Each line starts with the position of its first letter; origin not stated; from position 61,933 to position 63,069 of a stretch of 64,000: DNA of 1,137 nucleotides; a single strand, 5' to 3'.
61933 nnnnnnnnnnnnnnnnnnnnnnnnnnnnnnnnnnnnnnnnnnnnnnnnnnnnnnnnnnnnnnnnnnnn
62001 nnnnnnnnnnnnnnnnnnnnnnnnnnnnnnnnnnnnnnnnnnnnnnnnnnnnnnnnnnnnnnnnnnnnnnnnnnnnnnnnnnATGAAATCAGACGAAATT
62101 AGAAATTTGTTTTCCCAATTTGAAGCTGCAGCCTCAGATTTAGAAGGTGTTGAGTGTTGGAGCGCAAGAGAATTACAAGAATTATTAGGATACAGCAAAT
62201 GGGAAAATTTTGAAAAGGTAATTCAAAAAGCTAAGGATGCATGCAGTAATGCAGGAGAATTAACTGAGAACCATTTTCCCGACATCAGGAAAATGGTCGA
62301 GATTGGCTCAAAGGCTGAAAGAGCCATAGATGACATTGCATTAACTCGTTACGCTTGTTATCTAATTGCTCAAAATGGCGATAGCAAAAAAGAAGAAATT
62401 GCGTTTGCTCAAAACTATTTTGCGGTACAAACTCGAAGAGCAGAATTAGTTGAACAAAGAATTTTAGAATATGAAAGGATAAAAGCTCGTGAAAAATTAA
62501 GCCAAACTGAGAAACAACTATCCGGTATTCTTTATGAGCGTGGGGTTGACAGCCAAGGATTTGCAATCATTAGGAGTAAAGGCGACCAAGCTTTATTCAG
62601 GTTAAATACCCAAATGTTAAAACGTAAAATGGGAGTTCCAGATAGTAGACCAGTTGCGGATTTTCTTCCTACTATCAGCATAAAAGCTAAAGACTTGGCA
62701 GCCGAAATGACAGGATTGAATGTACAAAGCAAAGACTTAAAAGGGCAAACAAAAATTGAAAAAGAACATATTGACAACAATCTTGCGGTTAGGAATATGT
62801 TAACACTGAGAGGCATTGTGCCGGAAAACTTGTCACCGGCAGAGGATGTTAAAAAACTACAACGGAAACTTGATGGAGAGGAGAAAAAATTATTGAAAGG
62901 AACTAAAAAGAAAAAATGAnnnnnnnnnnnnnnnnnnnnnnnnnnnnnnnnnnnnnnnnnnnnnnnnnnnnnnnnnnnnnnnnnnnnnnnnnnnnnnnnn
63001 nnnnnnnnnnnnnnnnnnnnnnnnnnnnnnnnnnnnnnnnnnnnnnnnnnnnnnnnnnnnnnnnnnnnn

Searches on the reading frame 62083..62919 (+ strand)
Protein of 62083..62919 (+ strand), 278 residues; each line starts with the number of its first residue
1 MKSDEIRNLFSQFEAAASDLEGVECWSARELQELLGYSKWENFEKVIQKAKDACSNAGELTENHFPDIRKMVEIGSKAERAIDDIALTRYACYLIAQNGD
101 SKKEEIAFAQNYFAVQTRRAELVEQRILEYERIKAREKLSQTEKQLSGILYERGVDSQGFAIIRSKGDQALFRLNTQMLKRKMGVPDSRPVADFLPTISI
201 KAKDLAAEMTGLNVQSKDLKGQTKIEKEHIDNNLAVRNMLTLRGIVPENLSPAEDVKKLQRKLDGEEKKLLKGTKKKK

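Call 9: search_protein_families(library=pfam, proteins=[window:62083-62919:+], max_evalue=0.01)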
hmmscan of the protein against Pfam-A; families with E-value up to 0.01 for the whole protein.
window:62083-62919:+ (278 aa): 2 families
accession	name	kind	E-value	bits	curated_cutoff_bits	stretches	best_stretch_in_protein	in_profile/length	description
PF02498.22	Bro-N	-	1e-09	39.3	25.6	1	22-110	9-92/96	BRO family, N-terminal domain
PF01194.22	RNA_pol_N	-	0.0068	17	26.9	0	54-93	6-45/58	RNA polymerases N / 8 kDa subunit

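Call 11: find_encoding_contigs(protein=window:62083-62919:+, flank=10000, max_places=10)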
Protein window:62083-62919:+ (278 aa): 7 contigs read that carry it; 2 places shown.
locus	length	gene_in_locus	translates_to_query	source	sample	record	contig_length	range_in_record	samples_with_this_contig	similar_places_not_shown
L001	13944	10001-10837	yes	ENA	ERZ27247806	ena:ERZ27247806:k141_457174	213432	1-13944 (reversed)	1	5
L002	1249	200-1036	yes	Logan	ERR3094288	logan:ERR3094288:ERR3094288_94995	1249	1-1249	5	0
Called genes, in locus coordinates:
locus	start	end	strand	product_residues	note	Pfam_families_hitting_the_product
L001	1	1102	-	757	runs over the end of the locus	PF07715:Plug, PF00593:TonB_dep_Rec_b-barrel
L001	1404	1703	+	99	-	-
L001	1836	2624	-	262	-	PF01814:Hemerythrin (weak)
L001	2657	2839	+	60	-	-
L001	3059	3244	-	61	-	-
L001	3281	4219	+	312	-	PF00005:ABC_tran, PF13304:AAA_21, PF13732:DrrA1-3_C (faint)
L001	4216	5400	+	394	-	PF12698:ABC2_membrane_3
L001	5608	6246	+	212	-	-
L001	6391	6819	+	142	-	PF08818:DUF1801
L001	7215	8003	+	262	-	PF13676:TIR_2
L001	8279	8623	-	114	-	-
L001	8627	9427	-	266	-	PF13560:HTH_31, PF01381:HTH_3, PF12844:HTH_19, PF13274:SocA_Panacea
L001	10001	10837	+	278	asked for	PF02498:Bro-N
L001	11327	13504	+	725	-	PF00580:UvrD-helicase, PF13245:AAA_19, PF13604:AAA_30 (faint), PF01443:Viral_helicase1 (faint), PF13245:AAA_19, PF13087:AAA_12 (faint), PF13361:UvrD_C, PF13538:UvrD_C_2 (weak)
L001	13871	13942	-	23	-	?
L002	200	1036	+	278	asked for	PF02498:Bro-N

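Call 28: find_homologous_proteins(query=L001:11327-13504:+, max_evalue=1e-20)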
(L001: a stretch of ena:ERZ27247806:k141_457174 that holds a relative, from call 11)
Query L001:11327-13504:+ (725 aa): 7779 proteins with E <= 1e-20 among 8000 candidates; the best 120 are listed.
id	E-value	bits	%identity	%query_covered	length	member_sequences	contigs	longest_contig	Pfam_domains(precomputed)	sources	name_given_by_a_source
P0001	0.0e+0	1635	100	100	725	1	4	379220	PF13538.13,PF13087.13,PF01443.25,PF13604.13,PF13361.13,PF13245.13,PF00580.28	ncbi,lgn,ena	-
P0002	0.0e+0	1481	90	100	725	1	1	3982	PF13538.13,PF13087.13,PF01443.25,PF13604.13,PF13361.13,PF13245.13,PF00580.28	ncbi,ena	-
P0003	0.0e+0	1477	90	99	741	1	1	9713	PF13538.13,PF13087.13,PF01443.25,PF13604.13,PF13361.13,PF13245.13,PF00580.28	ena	-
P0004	0.0e+0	1424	86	100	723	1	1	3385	PF13538.13,PF13087.13,PF01443.25,PF13604.13,PF13361.13,PF13245.13,PF00580.28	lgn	-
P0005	0.0e+0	1419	86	100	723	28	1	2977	PF13538.13,PF13087.13,PF01443.25,PF13604.13,PF13361.13,PF13245.13,PF00580.28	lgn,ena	-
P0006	0.0e+0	1401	85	99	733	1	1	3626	PF13538.13,PF13087.13,PF01443.25,PF13604.13,PF13361.13,PF13245.13,PF00580.28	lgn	-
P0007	0.0e+0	1399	84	99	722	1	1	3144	PF13538.13,PF13087.13,PF01443.25,PF13604.13,PF13361.13,PF13245.13,PF00580.28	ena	-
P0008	0.0e+0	1385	84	100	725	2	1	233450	PF13538.13,PF13087.13,PF01443.25,PF13604.13,PF13361.13,PF13245.13,PF00580.28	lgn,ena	-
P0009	0.0e+0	1383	83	99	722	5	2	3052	PF13538.13,PF13087.13,PF01443.25,PF13604.13,PF13361.13,PF13245.13,PF00580.28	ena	-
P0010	0.0e+0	1374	83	99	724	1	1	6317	PF13538.13,PF13087.13,PF01443.25,PF13604.13,PF13361.13,PF13245.13,PF00580.28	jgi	jgi:superfamily I DNA/RNA helicase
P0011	0.0e+0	1372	83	99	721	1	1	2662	PF13538.13,PF13087.13,PF01443.25,PF13604.13,PF13361.13,PF13245.13,PF00580.28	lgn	-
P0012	0.0e+0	1369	83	100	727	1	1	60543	PF13538.13,PF13087.13,PF01443.25,PF13604.13,PF13361.13,PF13245.13,PF00580.28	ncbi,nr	ncbi:MAG: ATP-dependent helicase [Bacteroidetes bacterium]|nr:ATP-dependent helicase [Bacteroidota b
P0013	0.0e+0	1363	83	99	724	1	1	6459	PF13538.13,PF13087.13,PF01443.25,PF13604.13,PF13361.13,PF13245.13,PF00580.28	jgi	jgi:DNA helicase-4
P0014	0.0e+0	1361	83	100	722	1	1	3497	PF13538.13,PF13087.13,PF01443.25,PF13604.13,PF13361.13,PF13245.13,PF00580.28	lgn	-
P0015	0.0e+0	1359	82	100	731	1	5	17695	PF13538.13,PF13087.13,PF01443.25,PF13604.13,PF13361.13,PF13245.13,PF00580.28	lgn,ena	-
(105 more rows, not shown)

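Call 29: find_encoding_contigs(protein=P0001, flank=10000, max_places=10)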
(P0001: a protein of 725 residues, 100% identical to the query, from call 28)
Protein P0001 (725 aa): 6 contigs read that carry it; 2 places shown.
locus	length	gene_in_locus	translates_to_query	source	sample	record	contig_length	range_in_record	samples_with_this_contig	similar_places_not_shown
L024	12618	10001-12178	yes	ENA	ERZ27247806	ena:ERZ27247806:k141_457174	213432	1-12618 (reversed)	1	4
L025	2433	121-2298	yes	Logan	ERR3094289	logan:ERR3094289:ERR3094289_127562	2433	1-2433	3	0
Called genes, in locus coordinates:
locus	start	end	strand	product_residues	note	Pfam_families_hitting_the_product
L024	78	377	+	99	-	-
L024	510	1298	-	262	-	PF01814:Hemerythrin (weak)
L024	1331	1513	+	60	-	-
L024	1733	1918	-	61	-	-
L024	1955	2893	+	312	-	PF00005:ABC_tran, PF13304:AAA_21, PF13732:DrrA1-3_C (faint)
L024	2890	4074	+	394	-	PF12698:ABC2_membrane_3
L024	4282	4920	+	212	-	-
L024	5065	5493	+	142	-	PF08818:DUF1801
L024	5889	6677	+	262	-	PF13676:TIR_2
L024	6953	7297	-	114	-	-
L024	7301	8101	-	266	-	PF13560:HTH_31, PF01381:HTH_3, PF12844:HTH_19, PF13274:SocA_Panacea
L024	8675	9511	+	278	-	PF02498:Bro-N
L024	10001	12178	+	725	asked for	PF00580:UvrD-helicase, PF13245:AAA_19, PF13604:AAA_30 (faint), PF01443:Viral_helicase1 (faint), PF13245:AAA_19, PF13087:AAA_12 (faint), PF13361:UvrD_C, PF13538:UvrD_C_2 (weak)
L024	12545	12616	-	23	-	?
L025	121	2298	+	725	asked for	PF00580:UvrD-helicase, PF13245:AAA_19, PF13604:AAA_30 (faint), PF01443:Viral_helicase1 (faint), PF13245:AAA_19, PF13087:AAA_12 (faint), PF13361:UvrD_C, PF13538:UvrD_C_2 (weak)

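Call 30: find_encoding_contigs(protein=P0008, flank=10000, max_places=4)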
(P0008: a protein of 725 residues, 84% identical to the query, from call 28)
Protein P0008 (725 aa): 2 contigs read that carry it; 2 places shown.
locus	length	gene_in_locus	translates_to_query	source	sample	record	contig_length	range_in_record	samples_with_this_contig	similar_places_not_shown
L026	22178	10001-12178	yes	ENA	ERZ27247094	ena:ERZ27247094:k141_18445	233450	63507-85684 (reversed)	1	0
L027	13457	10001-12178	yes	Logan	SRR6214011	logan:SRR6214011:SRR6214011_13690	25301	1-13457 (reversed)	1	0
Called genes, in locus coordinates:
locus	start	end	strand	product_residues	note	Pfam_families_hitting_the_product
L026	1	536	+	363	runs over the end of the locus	PF04055:Radical_SAM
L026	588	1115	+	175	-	PF20720:nSTAND3 (weak)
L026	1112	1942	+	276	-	PF02811:PHP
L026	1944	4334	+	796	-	PF01966:HD, PF13286:HD_assoc (faint)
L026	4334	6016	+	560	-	PF13522:GATase_6, PF13537:GATase_7, PF00733:Asn_synthase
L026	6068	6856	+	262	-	-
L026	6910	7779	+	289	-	-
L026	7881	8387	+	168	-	PF04970:LRAT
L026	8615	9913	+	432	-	PF13495:Phage_int_SAM_4, PF00589:Phage_integrase, PF27235:AF_1680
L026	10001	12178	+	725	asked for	PF00580:UvrD-helicase, PF13245:AAA_19, PF13604:AAA_30 (faint), PF01443:Viral_helicase1 (faint), PF13245:AAA_19, PF13087:AAA_12 (faint), PF13361:UvrD_C, PF13538:UvrD_C_2 (weak)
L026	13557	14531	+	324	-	PF00294:PfkB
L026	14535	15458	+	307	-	PF00294:PfkB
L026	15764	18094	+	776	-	PF21544:PorZ_N_b_propeller, PF07494:Reg_prop (weak), PF18962:Por_Secre_tail (weak)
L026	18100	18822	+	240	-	PF11967:RecO_N, PF02565:RecO_C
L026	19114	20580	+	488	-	PF01053:Cys_Met_Meta_PP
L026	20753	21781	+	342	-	PF03447:NAD_binding_3, PF00742:Homoserine_dh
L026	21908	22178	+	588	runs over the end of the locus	PF02730:AFOR_N, PF01314:AFOR_C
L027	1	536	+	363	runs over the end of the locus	PF04055:Radical_SAM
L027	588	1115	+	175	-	PF20720:nSTAND3 (weak)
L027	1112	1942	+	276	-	PF02811:PHP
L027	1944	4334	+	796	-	PF01966:HD, PF13286:HD_assoc (faint)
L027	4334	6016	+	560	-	PF13522:GATase_6, PF13537:GATase_7, PF00733:Asn_synthase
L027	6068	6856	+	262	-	-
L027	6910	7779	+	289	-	-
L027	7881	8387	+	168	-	PF04970:LRAT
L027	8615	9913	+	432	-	PF13495:Phage_int_SAM_4, PF00589:Phage_integrase, PF27235:AF_1680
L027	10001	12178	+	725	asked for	PF00580:UvrD-helicase, PF13245:AAA_19, PF13604:AAA_30 (faint), PF01443:Viral_helicase1 (faint), PF13245:AAA_19, PF13087:AAA_12 (faint), PF13361:UvrD_C, PF13538:UvrD_C_2 (weak)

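Call 32: find_encoding_contigs(protein=P0003, flank=10000, max_places=4)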
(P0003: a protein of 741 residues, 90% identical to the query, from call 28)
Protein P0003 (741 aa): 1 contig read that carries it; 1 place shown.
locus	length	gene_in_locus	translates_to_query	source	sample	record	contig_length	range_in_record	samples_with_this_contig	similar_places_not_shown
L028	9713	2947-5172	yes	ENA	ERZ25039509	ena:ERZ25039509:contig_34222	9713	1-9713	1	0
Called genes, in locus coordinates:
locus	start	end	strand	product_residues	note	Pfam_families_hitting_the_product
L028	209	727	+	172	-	PF13551:HTH_29 (faint), PF13565:HTH_32, PF13592:HTH_33 (weak)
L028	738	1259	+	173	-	PF13358:DDE_3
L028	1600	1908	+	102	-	-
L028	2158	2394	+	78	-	-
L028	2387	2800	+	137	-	PF01850:PIN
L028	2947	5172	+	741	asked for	PF00580:UvrD-helicase, PF01443:Viral_helicase1 (faint), PF13245:AAA_19, PF13604:AAA_30 (faint), PF13245:AAA_19, PF13087:AAA_12 (faint), PF13361:UvrD_C, PF13361:UvrD_C, +1 more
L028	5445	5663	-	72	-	-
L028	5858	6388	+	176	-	-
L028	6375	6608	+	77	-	-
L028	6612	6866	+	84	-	-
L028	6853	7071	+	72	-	-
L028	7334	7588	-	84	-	PF00226:DnaJ (weak)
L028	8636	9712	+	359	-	?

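Call 33: find_encoding_contigs(protein=P0002, flank=10000, max_places=4)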
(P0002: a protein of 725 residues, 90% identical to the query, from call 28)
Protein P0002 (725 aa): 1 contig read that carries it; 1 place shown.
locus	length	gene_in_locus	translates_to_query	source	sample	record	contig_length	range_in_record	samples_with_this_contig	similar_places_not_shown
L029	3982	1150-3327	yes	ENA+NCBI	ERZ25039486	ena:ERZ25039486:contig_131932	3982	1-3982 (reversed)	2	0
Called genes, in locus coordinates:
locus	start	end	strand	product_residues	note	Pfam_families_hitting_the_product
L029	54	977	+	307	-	-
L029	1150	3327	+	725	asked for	PF00580:UvrD-helicase, PF13245:AAA_19, PF13604:AAA_30 (faint), PF01443:Viral_helicase1 (faint), PF13245:AAA_19, PF13087:AAA_12 (faint), PF13361:UvrD_C, PF13361:UvrD_C, +1 more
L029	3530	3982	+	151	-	?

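Call 48: find_related_loci(query=L001:11327-13504:+, collection=metagenome_contigs, flank=10000)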
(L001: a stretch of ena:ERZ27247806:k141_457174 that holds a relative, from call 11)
Query L001:11327-13504:+ (725 aa) in metagenome_contigs; peptide patterns used: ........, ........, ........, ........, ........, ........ (x = any residue, [..] = any of these).
254 stretches matched a pattern; 103 encode a relative of the query (tblastn E <= 1e-3); the best 80 are kept; 80 distinct loci.
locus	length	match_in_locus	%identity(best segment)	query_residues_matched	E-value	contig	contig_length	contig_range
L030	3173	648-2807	88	3-722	0e+0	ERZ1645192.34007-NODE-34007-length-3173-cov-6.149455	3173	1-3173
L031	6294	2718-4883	86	1-722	0e+0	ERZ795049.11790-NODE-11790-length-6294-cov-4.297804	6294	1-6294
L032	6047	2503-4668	86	1-722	0e+0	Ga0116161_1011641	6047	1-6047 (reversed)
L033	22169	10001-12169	84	1-723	0e+0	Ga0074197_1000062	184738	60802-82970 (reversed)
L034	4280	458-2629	80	1-724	0e+0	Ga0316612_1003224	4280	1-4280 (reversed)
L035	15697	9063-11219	82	4-720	0e+0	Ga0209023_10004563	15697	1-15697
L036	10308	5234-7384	81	4-720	0e+0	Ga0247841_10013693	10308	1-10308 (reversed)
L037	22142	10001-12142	81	1-720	0e+0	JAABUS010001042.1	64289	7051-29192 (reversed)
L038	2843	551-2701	80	4-720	0e+0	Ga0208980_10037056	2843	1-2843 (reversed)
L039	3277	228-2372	79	3-723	0e+0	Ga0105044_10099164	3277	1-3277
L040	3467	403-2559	79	1-725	0e+0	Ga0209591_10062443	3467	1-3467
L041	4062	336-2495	78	4-721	0e+0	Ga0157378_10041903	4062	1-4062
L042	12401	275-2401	79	3-717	0e+0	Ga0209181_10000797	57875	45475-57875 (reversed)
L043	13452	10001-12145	78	3-723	0e+0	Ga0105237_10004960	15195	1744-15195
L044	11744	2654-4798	78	3-723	0e+0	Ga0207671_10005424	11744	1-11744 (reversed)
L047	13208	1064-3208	77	4-724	0e+0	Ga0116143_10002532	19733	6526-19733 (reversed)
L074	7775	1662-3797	64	1-719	0e+0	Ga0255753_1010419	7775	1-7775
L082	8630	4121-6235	63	5-718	0e+0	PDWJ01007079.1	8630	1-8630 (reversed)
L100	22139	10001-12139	72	1-719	0e+0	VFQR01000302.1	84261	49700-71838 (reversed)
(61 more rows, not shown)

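Call 75: search_protein_families(library=padloc, proteins=[window:62083-62919:+, L001:11327-13504:+], max_evalue=0.001)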
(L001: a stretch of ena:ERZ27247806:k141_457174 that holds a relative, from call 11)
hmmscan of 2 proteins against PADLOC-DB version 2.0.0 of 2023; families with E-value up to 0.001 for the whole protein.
window:62083-62919:+ (278 aa): 4 families
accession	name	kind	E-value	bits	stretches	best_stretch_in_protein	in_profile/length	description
PDLC04919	PDC-S13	-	5.4e-115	381.4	1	1-277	1-280/281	-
PDLC03083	Specificity_I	-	1.6e-47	160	1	19-276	13-275/717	Type I specificity subunit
PDLC04871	PDC-S05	-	6.1e-29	99.2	1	3-126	4-128/468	-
PDLC04918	PDC-S13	-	9.9e-19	66.2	2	19-98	19-101/214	-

L001:11327-13504:+ (725 aa): 53 families (the best 25 are shown)
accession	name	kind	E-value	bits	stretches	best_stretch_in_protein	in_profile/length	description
PDLC03802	RTasHel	-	1.5e-64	217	3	343-565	107-321/675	DRT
PDLC00114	GajB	-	1.1e-62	210.5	3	346-552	143-347/635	UrvD helicase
PDLC00117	GajB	-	1.7e-62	209.8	3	356-570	150-362/604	UrvD helicase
PDLC00132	GajB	-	6.4e-59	198.2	3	338-556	138-341/625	UrvD helicase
PDLC00107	GajB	-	1.1e-48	164.3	3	317-565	104-352/587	UrvD helicase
PDLC00127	GajB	-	1.8e-43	146.9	3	351-560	128-339/594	UrvD helicase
PDLC00130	GajB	-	3.5e-42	142.4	3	386-510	167-292/589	UrvD helicase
PDLC00103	GajB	-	1.5e-41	141.1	3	291-568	91-356/612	UrvD helicase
PDLC00119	GajB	-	2.3e-38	130.5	2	351-531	149-320/565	UrvD helicase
PDLC00110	GajB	-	8.8e-36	121.7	3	397-520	243-374/725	UrvD helicase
PDLC00134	GajB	-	1.4e-33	114.7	2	291-598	91-382/431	UrvD helicase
PDLC00116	GajB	-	8.6e-33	111.8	3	369-567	109-300/557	UrvD helicase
PDLC00123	GajB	-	1.4e-32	111.1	3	338-515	91-267/540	UrvD helicase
PDLC00122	GajB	-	1.1e-31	108.3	3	421-519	158-258/502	UrvD helicase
PDLC00129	GajB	-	1.2e-30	104.6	2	343-532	145-330/594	UrvD helicase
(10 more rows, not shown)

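Call 82: search_protein_families(library=pfam, proteins=[L028:8636-9712:+, L029:54-977:+, L029:3530-3982:+, L028:5858-6388:+, L028:1600-1908:+, L028:5445-5663:-], max_evalue=0.01)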
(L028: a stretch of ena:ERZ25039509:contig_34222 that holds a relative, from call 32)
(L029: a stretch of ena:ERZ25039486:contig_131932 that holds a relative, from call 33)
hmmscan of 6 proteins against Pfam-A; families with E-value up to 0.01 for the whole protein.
L028:8636-9712:+ (359 aa): 1 family
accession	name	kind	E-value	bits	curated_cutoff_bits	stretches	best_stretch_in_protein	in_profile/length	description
PF22548.2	AEP-TOTE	-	2.3e-84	283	27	1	8-235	2-228/230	TOTE conflict system, Archaeo-Eukaryotic Primase domain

L029:54-977:+ (307 aa): 0 families

L029:3530-3982:+ (151 aa): 0 families

L028:5858-6388:+ (176 aa): 0 families

L028:1600-1908:+ (102 aa): 0 families

L028:5445-5663:- (72 aa): 1 family
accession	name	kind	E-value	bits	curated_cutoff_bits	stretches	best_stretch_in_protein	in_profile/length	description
PF13730.12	HTH_36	-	0.0074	16.5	25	0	25-40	35-50/55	Helix-turn-helix domain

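Call 110: search_protein_families(library=pfam, proteins=[L037:8735-9946:+, L047:10682-11944:+, L047:12320-13120:-, L047:27-1016:+, L042:3789-4616:+, L037:17573-18541:+, L037:12413-13285:+, L100:7448-9739:+, L074:932-1681:+, L047:7178-9631:+], max_evalue=0.001)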
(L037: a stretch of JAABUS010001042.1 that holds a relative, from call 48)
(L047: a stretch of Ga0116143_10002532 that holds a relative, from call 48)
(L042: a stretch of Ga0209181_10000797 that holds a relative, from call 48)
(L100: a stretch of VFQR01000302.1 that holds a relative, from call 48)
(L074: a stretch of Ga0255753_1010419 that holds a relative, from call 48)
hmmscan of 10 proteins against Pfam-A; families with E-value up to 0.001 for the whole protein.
L037:8735-9946:+ (403 aa): 0 families

L047:10682-11944:+ (420 aa): 0 families

L047:12320-13120:- (266 aa): 1 family
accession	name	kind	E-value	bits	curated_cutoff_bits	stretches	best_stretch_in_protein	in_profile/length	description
PF01555.25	N6_N4_Mtase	-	1.5e-12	48.4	26.7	1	183-249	150-216/221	DNA methylase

L047:27-1016:+ (329 aa): 2 families
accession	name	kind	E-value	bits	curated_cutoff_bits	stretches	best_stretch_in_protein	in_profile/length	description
PF00075.30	RNase_H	-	3e-20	73.3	25.8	2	33-137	16-118/141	RNase H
PF13456.12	RVT_3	-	0.00054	20.3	21.6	0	225-281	27-84/123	Reverse transcriptase-like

L042:3789-4616:+ (275 aa): 0 families

L037:17573-18541:+ (322 aa): 7 families
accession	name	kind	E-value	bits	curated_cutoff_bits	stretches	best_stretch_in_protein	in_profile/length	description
PF01370.27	Epimerase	-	1.8e-22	80.4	20.9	1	31-226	4-192/240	NAD dependent epimerase/dehydratase family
PF16363.11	GDP_Man_Dehyd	-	1.9e-16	60.9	27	1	31-215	3-188/332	GDP-mannose 4,6 dehydratase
PF07993.18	NAD_binding_4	-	5.2e-11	42.6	20.1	1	85-212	74-209/258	Male sterility protein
PF02719.21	Polysacc_synt_2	-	5.3e-09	36.1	20.2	1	31-148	4-128/293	Polysaccharide biosynthesis protein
PF01073.25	3Beta_HSD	-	1.8e-08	34.2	22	1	31-189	3-155/280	3-beta hydroxysteroid dehydrogenase/isomerase family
PF13460.12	NAD_binding_10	-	4e-05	24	27.2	1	32-152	1-102/184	NAD(P)H-binding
PF04321.23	RmlD_sub_bind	-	0.00024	20.7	27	1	27-211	2-152/287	RmlD substrate binding domain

L037:12413-13285:+ (290 aa): 7 families
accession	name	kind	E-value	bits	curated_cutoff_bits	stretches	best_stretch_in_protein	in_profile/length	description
PF12146.15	Hydrolase_4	-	3e-21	76.3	27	1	96-212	2-122/239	Serine aminopeptidase, S33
PF00561.26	Abhydrolase_1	-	7.1e-17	62.3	25.8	1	100-190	2-92/245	alpha/beta hydrolase fold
PF00326.27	Peptidase_S9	-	7.5e-06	26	22.6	1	120-285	9-199/213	Prolyl oligopeptidase family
PF01738.24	DLH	-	9.3e-06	25.8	21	1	146-264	74-175/217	Dienelactone hydrolase family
PF20434.5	BD-FAE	-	5.8e-05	23.1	26.8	0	222-258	179-215/215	BD-FAE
PF12695.13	Abhydrolase_5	-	6.7e-05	23.2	27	0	228-275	96-143/164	Alpha/beta hydrolase family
PF06342.18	DUF1057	-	0.00026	20.6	21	1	93-195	30-132/297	Alpha/beta hydrolase of unknown function (DUF1057)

L100:7448-9739:+ (763 aa): 2 families
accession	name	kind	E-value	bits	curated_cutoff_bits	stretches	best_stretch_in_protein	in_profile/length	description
PF13166.12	AAA_13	-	1.3e-42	146.9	36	2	242-724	198-688/713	AAA domain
PF22482.2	AsnC_trans_reg_3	-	0.00037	21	24.4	0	174-207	52-85/95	PF0864 C-terminal dimeric alpha+beta barrel domain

L074:932-1681:+ (249 aa): 0 families

L047:7178-9631:+ (817 aa): 0 families
